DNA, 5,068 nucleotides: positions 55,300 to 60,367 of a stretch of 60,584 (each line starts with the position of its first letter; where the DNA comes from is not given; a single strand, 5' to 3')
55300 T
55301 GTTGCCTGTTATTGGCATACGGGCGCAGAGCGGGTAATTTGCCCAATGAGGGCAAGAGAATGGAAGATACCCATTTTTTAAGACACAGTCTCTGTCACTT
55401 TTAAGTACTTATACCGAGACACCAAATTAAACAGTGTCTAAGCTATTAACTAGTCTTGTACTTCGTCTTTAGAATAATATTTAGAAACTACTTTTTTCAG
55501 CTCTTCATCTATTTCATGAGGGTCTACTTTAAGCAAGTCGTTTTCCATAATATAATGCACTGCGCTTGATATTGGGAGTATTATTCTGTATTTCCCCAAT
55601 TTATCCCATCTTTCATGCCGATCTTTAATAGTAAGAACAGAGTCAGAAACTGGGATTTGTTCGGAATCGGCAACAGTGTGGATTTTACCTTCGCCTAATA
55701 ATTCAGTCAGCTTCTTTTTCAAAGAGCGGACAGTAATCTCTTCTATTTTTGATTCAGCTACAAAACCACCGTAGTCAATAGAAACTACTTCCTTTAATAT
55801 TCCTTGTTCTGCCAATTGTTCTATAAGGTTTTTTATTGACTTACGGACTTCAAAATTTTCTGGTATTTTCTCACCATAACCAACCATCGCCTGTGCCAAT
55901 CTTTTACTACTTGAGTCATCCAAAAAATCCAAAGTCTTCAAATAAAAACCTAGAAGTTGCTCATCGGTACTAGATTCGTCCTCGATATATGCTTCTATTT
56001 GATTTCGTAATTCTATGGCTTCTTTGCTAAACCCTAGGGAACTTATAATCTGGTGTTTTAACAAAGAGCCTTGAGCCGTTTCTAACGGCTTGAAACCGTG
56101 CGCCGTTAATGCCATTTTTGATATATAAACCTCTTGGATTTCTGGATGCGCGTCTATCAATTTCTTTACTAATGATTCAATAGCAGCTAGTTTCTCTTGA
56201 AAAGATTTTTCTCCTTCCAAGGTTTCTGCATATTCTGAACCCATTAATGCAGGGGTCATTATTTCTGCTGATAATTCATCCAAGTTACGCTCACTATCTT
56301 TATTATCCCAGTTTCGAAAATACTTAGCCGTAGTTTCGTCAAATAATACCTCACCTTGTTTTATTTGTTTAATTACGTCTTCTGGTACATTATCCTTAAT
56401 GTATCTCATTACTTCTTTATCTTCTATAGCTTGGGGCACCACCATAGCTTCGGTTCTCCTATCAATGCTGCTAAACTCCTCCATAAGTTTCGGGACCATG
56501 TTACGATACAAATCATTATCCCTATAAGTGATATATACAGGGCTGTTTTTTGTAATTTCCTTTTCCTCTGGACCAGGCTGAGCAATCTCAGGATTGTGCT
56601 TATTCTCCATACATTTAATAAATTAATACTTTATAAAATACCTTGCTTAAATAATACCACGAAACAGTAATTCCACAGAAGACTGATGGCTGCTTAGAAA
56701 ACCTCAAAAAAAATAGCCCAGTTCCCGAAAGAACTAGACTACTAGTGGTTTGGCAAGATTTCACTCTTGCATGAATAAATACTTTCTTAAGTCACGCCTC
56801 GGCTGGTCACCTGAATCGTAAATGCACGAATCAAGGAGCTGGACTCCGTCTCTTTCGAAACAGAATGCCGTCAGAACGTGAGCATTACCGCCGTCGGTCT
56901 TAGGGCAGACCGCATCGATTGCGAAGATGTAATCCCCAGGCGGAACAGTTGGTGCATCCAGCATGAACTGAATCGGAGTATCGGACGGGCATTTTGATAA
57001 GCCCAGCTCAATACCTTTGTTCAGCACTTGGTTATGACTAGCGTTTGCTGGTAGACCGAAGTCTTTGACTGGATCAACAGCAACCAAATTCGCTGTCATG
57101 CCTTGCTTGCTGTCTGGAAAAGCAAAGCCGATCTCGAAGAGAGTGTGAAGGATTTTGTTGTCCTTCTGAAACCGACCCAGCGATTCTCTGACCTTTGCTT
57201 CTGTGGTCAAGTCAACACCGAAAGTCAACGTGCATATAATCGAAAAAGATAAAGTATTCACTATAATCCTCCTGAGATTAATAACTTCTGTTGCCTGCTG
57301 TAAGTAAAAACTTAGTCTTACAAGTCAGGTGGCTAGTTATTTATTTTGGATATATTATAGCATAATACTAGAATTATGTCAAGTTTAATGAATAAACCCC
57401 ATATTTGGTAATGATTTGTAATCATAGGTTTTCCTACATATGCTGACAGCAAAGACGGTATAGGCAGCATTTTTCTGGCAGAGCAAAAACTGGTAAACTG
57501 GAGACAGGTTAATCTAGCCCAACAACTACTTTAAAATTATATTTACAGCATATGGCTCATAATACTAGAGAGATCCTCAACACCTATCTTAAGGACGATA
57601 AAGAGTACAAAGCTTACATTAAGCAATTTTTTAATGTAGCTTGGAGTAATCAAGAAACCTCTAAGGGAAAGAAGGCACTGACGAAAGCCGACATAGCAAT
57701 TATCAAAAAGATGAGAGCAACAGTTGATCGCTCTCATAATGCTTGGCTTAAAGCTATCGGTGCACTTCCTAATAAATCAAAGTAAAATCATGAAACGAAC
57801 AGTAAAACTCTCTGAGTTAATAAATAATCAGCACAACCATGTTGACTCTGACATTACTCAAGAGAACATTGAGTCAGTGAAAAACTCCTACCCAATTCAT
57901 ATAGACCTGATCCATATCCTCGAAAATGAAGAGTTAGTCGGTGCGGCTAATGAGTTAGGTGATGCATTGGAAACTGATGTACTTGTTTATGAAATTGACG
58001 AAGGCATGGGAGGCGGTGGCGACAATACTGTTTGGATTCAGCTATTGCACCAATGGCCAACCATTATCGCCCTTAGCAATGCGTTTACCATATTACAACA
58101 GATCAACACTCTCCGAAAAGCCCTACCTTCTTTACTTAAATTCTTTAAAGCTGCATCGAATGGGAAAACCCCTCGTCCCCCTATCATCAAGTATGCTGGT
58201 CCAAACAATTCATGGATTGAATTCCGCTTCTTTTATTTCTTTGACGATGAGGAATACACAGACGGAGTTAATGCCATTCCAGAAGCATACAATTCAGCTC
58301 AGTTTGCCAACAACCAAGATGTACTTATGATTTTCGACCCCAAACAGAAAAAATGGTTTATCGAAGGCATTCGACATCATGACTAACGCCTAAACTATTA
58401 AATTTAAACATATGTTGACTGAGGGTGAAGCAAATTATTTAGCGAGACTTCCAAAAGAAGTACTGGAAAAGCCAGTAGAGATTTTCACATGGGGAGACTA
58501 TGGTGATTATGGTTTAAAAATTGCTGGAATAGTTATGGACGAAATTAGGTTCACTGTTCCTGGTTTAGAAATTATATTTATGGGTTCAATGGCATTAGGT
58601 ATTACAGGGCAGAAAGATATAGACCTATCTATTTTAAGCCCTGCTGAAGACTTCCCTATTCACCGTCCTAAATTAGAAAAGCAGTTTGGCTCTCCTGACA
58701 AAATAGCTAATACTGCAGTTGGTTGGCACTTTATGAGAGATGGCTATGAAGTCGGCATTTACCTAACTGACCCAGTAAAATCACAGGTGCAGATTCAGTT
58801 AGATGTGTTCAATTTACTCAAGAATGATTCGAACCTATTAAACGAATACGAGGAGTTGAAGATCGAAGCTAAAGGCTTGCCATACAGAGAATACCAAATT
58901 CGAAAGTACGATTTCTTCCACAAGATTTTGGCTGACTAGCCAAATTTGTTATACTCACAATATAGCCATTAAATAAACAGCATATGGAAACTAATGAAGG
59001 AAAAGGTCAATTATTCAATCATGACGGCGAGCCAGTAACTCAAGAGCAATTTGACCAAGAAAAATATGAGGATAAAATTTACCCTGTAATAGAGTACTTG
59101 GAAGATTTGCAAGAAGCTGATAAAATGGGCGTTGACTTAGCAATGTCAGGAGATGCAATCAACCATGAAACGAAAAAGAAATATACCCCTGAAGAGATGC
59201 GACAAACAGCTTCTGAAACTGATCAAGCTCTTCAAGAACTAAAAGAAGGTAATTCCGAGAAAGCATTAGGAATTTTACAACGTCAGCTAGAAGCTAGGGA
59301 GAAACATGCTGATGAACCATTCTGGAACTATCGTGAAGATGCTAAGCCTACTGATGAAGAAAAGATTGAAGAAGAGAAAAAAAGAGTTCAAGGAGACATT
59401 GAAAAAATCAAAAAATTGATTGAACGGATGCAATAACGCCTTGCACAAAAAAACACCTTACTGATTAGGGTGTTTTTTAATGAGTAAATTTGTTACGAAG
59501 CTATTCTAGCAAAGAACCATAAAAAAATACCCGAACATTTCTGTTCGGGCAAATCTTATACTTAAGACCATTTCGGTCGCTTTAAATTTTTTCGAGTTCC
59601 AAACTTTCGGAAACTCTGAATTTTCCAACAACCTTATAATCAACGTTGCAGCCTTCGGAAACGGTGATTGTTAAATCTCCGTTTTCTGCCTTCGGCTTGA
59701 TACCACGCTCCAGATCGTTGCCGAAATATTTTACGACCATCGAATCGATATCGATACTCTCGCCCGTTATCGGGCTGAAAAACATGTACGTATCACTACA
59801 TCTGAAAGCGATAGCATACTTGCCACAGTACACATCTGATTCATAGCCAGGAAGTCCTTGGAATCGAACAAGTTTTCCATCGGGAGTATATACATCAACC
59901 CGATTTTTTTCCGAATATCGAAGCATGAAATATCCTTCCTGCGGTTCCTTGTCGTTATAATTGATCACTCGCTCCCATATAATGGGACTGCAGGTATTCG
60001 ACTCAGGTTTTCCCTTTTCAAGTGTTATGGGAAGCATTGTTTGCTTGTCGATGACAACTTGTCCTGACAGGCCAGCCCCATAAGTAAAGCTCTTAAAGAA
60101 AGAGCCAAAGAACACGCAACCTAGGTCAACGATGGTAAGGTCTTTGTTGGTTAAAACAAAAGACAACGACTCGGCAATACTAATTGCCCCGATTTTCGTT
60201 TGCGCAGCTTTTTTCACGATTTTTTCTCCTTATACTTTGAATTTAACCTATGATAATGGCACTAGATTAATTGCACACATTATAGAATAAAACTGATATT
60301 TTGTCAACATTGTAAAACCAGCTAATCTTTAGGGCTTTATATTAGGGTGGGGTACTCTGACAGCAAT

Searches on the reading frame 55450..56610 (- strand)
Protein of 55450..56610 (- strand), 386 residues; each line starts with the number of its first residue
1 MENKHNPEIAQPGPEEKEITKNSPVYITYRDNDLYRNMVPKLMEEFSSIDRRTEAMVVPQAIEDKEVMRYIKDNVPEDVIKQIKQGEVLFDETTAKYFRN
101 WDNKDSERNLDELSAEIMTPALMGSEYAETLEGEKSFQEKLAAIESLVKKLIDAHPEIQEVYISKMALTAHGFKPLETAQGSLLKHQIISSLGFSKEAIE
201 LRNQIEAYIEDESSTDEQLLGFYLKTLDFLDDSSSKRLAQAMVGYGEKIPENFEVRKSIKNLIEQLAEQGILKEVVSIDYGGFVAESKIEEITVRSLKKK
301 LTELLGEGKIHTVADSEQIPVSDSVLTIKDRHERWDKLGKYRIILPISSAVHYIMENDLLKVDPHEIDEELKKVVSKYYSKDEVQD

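Call 17: search_protein_families(library=pfam, max_evalue=0.01, proteins=[window:55450-56610:-])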
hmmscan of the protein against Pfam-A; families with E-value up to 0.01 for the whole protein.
window:55450-56610:- (386 aa): 1 family
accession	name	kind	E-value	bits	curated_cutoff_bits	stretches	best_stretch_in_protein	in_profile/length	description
PF08825.15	E2_bind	-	0.0043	17.5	33.2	0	287-317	41-71/82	E2 binding domain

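Call 21: find_encoding_contigs(protein=window:55450-56610:-, flank=10000, max_places=10)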
Protein window:55450-56610:- (386 aa): no gene with exactly this product is on record in the collection.

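Call 42: search_protein_families(library=phrogs, max_evalue=0.001, proteins=[window:55450-56610:-])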
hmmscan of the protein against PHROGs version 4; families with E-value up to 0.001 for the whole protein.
window:55450-56610:- (386 aa): 0 families

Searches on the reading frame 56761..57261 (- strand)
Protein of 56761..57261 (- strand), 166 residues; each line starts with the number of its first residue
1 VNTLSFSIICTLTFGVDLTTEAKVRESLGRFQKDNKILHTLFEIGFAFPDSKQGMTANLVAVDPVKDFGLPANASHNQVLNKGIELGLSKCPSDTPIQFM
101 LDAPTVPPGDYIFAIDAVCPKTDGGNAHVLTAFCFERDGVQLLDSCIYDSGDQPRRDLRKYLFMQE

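Call 17: search_protein_families(library=pfam, max_evalue=0.01, proteins=[window:56761-57261:-])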
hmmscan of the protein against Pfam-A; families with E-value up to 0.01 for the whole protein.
window:56761-57261:- (166 aa): 0 families

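Call 18: find_encoding_contigs(protein=window:56761-57261:-, flank=10000, max_places=10)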
Protein window:56761-57261:- (166 aa): no gene with exactly this product is on record in the collection.

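Call 28: find_homologous_proteins(query=window:56761-57261:-, max_evalue=0.001)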
Query window:56761-57261:- (166 aa): 2 proteins with E <= 0.001 among 25 candidates.
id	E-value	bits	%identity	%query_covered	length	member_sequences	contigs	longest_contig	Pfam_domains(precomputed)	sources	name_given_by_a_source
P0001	9.0e-96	336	90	100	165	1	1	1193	-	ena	-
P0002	1.1e-70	255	70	100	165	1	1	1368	-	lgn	-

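Call 29: find_encoding_contigs(protein=P0001, flank=10000)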
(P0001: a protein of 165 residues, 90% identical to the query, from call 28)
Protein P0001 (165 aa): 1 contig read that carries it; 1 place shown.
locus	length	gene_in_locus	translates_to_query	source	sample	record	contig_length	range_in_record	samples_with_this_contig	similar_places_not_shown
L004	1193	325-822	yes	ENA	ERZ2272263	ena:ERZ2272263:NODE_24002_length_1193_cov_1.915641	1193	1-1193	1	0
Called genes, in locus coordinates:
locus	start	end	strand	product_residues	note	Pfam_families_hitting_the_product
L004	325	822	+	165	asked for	-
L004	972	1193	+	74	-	?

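Call 30: find_encoding_contigs(protein=P0002, flank=10000)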
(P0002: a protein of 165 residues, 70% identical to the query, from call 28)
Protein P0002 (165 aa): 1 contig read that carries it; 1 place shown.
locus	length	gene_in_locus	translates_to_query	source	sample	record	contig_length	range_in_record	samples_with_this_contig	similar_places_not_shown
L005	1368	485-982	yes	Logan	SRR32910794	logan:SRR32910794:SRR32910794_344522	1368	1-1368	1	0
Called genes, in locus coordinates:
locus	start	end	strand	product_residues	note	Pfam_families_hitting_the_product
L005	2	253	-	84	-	?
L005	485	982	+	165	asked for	-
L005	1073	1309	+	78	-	-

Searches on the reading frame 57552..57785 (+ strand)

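Call 17: search_protein_families(library=pfam, max_evalue=0.01, proteins=[window:57552-57785:+])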
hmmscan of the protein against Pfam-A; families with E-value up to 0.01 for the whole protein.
window:57552-57785:+ (77 aa): 1 family
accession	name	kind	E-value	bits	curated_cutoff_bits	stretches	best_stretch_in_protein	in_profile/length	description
PF18493.6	DUF5617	-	0.0063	17.1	26.3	1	3-65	16-74/90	Domain of unknown function (DUF5617)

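Call 42: search_protein_families(library=phrogs, max_evalue=0.001, proteins=[window:57552-57785:+])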
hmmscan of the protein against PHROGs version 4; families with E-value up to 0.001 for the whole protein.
window:57552-57785:+ (77 aa): 0 families

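Call 43: search_protein_families(library=ncbifam, max_evalue=0.001, proteins=[window:57552-57785:+])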
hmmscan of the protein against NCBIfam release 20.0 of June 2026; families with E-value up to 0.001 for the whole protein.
window:57552-57785:+ (77 aa): 0 families

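Call 59: search_protein_families(library=pfam, max_evalue=1, proteins=[window:57552-57785:+])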
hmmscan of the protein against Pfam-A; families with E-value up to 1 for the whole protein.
window:57552-57785:+ (77 aa): 1 family
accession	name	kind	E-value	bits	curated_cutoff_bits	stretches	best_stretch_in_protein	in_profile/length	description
PF18493.6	DUF5617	-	0.0063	17.1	26.3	1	3-65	16-74/90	Domain of unknown function (DUF5617)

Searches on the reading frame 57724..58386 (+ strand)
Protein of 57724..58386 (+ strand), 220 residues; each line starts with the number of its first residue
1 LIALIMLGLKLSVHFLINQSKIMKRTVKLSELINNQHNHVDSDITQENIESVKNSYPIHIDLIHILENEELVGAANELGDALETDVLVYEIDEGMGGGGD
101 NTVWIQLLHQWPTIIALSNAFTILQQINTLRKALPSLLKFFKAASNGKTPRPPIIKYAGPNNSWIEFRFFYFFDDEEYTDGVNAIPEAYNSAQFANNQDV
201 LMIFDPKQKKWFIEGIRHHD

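Call 17: search_protein_families(library=pfam, max_evalue=0.01, proteins=[window:57724-58386:+])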
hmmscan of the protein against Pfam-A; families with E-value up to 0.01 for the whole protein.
window:57724-58386:+ (220 aa): 1 family
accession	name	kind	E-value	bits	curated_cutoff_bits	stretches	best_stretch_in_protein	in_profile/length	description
PF15394.11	DUF4616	-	0.0032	17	27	1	23-61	291-329/524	Domain of unknown function (DUF4616)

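Call 42: search_protein_families(library=phrogs, max_evalue=0.001, proteins=[window:57724-58386:+])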
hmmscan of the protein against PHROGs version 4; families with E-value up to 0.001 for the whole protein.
window:57724-58386:+ (220 aa): 0 families

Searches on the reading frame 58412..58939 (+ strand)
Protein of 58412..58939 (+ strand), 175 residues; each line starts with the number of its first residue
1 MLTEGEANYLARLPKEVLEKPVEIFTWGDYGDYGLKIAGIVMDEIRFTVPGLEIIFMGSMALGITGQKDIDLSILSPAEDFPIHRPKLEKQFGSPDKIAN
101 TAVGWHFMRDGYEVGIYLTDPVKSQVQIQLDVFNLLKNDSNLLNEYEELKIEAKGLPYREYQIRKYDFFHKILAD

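Call 17: search_protein_families(library=pfam, max_evalue=0.01, proteins=[window:58412-58939:+])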
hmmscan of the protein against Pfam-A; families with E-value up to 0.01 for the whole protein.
window:58412-58939:+ (175 aa): 1 family
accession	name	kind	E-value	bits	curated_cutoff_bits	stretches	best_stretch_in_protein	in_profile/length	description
PF04229.20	GrpB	-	0.0076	16.9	25.5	1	70-174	46-158/159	GrpB protein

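Call 43: search_protein_families(library=ncbifam, max_evalue=0.001, proteins=[window:58412-58939:+])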
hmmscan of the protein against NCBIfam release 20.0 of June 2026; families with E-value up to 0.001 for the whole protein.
window:58412-58939:+ (175 aa): 0 families

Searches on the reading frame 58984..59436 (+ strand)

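Call 43: search_protein_families(library=ncbifam, max_evalue=0.001, proteins=[window:58984-59436:+])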
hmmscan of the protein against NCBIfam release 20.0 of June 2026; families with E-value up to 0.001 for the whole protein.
window:58984-59436:+ (150 aa): 0 families

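Call 59: search_protein_families(library=pfam, max_evalue=1, proteins=[window:58984-59436:+])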
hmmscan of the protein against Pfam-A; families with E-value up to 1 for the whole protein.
window:58984-59436:+ (150 aa): 3 families
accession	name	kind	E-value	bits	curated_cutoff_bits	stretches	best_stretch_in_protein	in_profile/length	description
PF01702.25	TGT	-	0.022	14.3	26.3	1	46-110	123-190/357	Queuine tRNA-ribosyltransferase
PF15575.11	Imm49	-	0.12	12.4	30.1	1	17-74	124-182/217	Immunity protein 49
PF00300.27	His_Phos_1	-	0.51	10.4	21.7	1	75-144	69-135/194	Histidine phosphatase superfamily (branch 1)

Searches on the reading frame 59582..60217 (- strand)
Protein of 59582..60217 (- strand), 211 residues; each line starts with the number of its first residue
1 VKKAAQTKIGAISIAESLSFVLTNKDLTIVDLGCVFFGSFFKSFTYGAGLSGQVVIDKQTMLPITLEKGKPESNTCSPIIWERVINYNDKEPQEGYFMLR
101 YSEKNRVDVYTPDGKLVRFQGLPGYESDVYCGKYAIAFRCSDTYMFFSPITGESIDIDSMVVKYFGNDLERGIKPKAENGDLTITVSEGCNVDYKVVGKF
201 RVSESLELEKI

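Call 17: search_protein_families(library=pfam, max_evalue=0.01, proteins=[window:59582-60217:-])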
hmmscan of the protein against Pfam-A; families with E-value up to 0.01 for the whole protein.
window:59582-60217:- (211 aa): 0 families

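Call 19: find_encoding_contigs(protein=window:59582-60217:-, flank=10000, max_places=10)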
Protein window:59582-60217:- (211 aa): no gene with exactly this product is on record in the collection.
